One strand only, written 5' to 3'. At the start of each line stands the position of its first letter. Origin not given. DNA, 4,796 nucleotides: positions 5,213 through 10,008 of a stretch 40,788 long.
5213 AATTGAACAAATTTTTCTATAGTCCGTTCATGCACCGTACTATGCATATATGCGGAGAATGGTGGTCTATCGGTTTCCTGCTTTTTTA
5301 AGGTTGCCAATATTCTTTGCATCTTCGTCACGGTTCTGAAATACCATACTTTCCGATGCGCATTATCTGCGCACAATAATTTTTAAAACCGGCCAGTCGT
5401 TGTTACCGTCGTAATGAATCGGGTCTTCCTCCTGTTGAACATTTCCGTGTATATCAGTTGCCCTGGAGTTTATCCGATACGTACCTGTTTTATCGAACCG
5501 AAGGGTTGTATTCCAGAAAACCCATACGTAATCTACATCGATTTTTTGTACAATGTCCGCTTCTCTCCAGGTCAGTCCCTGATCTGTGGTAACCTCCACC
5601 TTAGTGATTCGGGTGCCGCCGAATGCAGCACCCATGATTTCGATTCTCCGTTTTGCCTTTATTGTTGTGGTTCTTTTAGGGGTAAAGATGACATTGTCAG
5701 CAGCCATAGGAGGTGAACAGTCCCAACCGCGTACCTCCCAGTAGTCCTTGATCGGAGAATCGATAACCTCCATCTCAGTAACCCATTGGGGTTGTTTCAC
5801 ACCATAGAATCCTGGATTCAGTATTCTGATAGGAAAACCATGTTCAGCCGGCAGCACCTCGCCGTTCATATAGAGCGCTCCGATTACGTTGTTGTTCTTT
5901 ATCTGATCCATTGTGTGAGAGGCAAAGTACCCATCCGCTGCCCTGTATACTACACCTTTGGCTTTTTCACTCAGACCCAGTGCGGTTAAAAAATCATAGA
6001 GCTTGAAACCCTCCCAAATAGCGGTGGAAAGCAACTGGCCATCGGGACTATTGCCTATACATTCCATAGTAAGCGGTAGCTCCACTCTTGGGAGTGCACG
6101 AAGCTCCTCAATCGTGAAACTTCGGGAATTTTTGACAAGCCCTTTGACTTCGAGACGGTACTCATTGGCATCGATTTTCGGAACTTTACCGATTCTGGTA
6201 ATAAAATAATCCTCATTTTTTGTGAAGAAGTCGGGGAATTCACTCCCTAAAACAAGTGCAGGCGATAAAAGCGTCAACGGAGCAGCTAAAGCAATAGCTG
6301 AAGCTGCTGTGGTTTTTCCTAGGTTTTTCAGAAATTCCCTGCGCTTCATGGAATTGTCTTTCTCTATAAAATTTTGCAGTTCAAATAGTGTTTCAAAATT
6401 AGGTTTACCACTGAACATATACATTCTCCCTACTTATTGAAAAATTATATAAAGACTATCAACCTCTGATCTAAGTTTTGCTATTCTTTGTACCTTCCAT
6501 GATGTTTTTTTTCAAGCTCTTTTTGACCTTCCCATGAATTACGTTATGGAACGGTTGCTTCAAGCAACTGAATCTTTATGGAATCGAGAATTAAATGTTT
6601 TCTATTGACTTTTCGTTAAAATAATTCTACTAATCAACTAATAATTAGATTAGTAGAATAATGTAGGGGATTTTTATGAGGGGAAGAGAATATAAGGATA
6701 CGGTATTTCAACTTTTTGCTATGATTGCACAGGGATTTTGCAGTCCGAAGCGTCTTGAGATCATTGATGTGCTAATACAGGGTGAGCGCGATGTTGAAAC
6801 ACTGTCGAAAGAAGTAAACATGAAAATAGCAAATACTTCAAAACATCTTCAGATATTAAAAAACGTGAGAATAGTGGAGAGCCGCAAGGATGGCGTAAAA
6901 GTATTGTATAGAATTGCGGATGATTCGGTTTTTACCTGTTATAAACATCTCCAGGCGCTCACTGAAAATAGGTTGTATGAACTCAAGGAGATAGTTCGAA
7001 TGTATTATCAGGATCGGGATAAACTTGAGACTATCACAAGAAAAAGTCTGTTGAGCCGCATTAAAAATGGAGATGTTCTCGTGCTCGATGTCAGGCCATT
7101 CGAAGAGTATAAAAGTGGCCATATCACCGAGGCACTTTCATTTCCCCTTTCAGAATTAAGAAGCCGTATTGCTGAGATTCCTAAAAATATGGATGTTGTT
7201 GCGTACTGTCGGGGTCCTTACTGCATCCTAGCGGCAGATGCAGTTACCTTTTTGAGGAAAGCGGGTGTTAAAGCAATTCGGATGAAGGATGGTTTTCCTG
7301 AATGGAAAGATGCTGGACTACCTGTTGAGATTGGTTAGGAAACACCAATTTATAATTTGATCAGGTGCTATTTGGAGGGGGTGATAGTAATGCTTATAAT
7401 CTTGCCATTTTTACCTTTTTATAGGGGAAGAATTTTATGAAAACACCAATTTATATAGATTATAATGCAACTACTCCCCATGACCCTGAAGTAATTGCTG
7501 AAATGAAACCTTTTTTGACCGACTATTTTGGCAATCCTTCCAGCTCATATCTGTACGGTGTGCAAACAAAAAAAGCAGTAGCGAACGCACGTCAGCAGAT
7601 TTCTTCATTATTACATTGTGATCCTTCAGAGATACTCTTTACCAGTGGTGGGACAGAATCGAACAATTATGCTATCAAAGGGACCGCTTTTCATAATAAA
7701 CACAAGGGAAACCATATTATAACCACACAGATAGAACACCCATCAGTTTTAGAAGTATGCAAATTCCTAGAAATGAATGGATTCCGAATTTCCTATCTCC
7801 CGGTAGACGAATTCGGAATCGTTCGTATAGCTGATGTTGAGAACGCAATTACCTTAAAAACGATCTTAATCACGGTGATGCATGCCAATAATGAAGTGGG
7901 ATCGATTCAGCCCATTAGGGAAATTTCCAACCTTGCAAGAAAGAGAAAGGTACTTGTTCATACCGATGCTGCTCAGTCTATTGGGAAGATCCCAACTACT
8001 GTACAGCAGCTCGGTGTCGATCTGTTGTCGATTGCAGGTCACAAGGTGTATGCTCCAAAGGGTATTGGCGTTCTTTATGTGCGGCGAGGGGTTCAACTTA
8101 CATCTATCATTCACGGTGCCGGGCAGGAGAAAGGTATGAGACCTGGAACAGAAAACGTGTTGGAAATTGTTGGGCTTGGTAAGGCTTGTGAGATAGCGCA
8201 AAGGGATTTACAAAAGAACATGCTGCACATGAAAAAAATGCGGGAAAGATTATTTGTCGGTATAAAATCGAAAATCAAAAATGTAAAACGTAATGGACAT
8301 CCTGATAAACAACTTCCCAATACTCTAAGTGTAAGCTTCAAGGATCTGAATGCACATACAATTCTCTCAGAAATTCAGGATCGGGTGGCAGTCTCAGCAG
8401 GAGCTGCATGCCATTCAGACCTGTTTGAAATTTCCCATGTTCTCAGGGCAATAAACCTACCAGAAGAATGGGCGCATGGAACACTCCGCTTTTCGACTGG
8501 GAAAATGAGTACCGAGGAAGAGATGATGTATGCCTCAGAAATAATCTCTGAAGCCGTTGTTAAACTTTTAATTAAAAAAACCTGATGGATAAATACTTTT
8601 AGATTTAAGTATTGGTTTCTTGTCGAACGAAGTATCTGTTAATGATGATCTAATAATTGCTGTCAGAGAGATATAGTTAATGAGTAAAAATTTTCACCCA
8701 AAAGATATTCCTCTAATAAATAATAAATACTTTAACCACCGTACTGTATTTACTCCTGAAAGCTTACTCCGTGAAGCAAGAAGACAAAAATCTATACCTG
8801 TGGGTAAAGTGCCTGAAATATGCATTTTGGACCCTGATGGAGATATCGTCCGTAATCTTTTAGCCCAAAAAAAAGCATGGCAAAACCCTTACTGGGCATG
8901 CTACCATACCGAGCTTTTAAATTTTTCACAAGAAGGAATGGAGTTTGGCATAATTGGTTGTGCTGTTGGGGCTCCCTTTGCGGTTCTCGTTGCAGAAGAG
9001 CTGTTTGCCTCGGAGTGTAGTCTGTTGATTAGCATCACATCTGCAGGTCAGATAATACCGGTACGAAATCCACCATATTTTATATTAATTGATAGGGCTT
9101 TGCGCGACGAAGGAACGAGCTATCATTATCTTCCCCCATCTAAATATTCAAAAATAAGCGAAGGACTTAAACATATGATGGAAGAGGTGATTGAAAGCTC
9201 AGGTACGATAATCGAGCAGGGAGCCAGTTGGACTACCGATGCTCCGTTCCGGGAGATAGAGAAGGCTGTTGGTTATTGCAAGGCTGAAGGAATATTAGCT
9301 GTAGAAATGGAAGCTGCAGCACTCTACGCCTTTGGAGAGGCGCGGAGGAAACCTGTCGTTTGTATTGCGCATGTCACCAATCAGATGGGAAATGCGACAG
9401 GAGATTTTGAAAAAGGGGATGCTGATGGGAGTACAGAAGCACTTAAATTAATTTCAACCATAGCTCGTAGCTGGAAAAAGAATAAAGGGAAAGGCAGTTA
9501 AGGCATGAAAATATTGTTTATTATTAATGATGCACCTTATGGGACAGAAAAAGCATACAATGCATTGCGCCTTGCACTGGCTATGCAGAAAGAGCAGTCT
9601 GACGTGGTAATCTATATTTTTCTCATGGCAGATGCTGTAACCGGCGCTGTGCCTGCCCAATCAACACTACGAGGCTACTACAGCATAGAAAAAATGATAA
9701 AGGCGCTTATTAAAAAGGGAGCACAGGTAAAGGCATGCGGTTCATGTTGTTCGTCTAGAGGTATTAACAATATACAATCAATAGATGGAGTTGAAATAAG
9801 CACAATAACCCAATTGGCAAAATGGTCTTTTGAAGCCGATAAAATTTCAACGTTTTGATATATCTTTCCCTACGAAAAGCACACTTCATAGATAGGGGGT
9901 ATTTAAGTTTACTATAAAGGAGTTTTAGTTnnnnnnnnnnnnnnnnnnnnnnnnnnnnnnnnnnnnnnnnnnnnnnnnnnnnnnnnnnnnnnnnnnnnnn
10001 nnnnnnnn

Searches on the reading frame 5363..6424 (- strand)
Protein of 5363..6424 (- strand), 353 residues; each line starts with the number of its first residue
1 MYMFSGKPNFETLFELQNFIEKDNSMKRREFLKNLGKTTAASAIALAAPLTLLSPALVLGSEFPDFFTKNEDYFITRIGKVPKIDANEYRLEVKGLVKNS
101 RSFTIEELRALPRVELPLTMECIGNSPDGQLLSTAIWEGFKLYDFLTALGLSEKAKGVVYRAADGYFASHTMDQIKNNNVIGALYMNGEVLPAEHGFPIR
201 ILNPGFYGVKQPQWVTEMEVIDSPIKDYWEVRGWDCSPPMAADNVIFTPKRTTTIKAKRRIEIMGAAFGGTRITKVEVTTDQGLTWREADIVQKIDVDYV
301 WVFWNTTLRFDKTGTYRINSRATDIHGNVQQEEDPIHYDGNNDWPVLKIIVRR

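Call 56: search_protein_families(library=pfam, proteins=[window:5363-6424:-], max_evalue=0.001)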
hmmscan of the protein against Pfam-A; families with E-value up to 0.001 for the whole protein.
window:5363-6424:- (353 aa): 2 families
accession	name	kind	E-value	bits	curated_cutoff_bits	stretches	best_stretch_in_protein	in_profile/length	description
PF00174.25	Oxidored_molyb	-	1.2e-37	129.6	24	1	79-229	2-169/169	Oxidoreductase molybdopterin binding domain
PF03404.22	Mo-co_dimer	-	4.8e-12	46.5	22.7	1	240-333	7-117/138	Mo-co oxidoreductase dimerisation domain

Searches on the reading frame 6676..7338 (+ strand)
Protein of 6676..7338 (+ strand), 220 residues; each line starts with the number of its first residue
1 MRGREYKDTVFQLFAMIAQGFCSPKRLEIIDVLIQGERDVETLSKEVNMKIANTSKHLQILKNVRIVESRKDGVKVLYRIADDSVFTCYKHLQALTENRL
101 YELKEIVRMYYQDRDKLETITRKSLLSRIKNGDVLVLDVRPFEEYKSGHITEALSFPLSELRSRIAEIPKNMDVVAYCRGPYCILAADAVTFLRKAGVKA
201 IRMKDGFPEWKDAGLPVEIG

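Call 56: search_protein_families(library=pfam, proteins=[window:6676-7338:+], max_evalue=0.001)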
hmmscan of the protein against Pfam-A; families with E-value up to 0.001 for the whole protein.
window:6676-7338:+ (220 aa): 5 families
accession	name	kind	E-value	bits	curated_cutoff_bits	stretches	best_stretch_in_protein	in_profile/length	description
PF00581.25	Rhodanese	-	7.2e-16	58.9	22.2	1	122-212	2-101/102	Rhodanese-like domain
PF01022.26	HTH_5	-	2.9e-08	33.9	22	1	23-69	1-47/47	Bacterial regulatory protein, arsR family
PF12840.13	HTH_20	-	2.9e-06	27.6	27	0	23-70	3-51/51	Helix-turn-helix domain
PF25212.1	HVO_A0114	-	0.00011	22.3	27.6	1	22-75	20-74/84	HVO_A0114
PF09824.15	ArsR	-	0.00081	19.5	28.6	0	26-139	19-127/159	ArsR transcriptional regulator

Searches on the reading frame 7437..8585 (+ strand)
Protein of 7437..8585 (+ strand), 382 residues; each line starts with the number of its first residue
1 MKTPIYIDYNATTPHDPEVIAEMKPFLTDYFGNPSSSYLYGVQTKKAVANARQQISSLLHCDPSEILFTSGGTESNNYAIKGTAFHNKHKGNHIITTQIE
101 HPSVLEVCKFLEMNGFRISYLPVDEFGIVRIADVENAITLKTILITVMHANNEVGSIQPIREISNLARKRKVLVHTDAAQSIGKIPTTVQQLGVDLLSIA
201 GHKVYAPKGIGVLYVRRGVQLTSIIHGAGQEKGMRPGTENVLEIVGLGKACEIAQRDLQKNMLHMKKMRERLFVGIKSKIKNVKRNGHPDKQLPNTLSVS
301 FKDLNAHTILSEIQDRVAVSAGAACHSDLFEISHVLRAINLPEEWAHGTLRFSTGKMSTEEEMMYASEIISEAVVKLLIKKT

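Call 56: search_protein_families(library=pfam, proteins=[window:7437-8585:+], max_evalue=0.001)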
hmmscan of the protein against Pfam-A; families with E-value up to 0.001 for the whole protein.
window:7437-8585:+ (382 aa): 3 families
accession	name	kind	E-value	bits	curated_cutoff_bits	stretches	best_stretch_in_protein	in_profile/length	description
PF00266.25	Aminotran_5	-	8.1e-78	262.4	21.5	1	5-363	1-368/371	Aminotransferase class-V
PF01212.27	Beta_elim_lyase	-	3.6e-08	33.5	27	1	64-180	48-171/288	Beta-eliminating lyase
PF01041.23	DegT_DnrJ_EryC1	-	5e-05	23.1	19.8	1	69-183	45-151/360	DegT/DnrJ/EryC1/StrS aminotransferase family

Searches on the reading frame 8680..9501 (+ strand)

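Call 56: search_protein_families(library=pfam, proteins=[window:8680-9501:+], max_evalue=0.001)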
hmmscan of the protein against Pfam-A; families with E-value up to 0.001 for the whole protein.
window:8680-9501:+ (273 aa): 1 family
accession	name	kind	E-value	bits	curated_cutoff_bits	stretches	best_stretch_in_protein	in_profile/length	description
PF01048.26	PNP_UDP_1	-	2.3e-22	80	25.1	1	85-260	40-230/233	Phosphorylase superfamily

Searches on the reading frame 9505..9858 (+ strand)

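Call 56: search_protein_families(library=pfam, proteins=[window:9505-9858:+], max_evalue=0.001)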
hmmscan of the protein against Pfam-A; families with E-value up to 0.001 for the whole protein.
window:9505-9858:+ (117 aa): 1 family
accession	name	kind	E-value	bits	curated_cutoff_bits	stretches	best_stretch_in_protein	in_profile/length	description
PF02635.20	DsrE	-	5e-22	78.7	22.7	1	1-115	1-114/116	DsrE/DsrF-like family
